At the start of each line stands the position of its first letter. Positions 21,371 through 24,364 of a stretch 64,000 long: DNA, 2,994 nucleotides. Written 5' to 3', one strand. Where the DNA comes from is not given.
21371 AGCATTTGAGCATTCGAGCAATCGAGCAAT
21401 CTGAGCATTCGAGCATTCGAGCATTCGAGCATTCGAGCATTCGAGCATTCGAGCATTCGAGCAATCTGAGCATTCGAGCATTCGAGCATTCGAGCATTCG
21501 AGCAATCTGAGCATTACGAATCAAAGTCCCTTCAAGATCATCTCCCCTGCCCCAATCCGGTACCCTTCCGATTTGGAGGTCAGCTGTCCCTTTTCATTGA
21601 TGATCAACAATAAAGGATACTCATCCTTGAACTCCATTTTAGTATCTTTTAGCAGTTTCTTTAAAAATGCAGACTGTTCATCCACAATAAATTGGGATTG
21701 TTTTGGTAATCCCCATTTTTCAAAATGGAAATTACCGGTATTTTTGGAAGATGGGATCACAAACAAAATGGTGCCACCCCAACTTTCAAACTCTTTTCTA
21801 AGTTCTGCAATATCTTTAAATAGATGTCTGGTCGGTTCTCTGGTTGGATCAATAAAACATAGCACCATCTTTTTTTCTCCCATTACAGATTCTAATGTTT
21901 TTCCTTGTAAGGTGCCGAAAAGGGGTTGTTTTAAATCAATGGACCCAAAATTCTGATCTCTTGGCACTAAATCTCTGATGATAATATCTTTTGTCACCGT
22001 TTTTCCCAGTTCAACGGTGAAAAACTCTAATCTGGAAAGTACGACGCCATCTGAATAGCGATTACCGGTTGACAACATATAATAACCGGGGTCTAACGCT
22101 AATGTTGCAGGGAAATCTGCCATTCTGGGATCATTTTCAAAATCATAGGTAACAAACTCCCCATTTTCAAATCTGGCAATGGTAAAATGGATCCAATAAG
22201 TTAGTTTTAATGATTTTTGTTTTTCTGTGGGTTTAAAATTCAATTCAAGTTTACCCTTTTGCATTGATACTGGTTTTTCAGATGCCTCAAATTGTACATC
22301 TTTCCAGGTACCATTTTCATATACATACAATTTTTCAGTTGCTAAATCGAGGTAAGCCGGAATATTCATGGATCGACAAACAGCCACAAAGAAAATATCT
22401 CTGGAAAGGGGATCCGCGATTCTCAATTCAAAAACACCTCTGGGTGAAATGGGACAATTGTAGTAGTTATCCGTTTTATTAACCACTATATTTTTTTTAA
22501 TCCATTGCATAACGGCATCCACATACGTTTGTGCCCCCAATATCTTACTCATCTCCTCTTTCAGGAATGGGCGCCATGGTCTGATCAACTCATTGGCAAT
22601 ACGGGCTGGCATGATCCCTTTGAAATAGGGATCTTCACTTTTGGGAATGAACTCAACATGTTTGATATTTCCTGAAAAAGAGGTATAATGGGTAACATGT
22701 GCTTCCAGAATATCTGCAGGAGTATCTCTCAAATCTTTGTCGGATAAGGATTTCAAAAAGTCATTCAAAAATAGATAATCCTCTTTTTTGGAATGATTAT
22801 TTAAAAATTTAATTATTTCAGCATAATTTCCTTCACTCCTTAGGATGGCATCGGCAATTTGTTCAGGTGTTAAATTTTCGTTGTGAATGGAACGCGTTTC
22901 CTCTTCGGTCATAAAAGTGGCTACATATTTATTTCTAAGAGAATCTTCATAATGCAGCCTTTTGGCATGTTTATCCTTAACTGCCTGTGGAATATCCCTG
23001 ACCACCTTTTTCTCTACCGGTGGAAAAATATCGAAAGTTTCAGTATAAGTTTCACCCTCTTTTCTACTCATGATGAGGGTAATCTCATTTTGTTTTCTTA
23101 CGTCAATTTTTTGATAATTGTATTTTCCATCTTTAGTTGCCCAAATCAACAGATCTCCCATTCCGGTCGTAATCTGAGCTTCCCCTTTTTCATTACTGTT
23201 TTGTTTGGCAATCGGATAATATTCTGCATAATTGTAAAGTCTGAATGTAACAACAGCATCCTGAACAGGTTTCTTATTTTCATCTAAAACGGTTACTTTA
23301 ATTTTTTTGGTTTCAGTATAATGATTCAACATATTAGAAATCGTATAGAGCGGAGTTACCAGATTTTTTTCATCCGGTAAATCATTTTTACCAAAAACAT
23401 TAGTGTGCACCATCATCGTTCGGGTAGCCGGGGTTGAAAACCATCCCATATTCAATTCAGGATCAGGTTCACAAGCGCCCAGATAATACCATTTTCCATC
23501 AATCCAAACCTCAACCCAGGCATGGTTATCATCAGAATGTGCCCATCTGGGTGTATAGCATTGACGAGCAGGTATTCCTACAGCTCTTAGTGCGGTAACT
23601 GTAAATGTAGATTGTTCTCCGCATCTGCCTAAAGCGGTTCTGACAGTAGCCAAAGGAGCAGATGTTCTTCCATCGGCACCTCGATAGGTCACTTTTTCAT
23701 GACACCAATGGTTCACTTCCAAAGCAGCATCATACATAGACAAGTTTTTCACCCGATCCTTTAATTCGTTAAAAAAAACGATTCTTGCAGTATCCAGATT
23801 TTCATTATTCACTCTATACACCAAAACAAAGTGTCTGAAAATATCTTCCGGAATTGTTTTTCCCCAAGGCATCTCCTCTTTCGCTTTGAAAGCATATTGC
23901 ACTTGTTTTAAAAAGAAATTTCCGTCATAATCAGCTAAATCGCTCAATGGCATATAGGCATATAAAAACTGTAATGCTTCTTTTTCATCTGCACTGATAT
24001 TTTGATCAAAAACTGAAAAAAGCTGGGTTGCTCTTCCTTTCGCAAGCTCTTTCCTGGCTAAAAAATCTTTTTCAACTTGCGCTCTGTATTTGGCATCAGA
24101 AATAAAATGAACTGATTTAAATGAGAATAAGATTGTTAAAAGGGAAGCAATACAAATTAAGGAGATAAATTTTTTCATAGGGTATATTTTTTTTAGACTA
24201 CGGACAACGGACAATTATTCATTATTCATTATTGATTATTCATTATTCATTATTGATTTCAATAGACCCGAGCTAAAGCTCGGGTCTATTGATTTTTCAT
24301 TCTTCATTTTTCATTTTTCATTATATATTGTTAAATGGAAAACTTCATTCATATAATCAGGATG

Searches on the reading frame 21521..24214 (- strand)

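Call 91: search_protein_families(library=pfam, proteins=[window:21521-24214:-], max_evalue=0.00001)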
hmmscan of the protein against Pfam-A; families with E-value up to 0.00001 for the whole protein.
window:21521-24214:- (897 aa): 1 family
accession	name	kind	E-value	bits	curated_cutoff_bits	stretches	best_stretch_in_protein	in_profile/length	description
PF01841.26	Transglut_core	-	5e-24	85.1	23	1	155-245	7-106/108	Transglutaminase-like superfamily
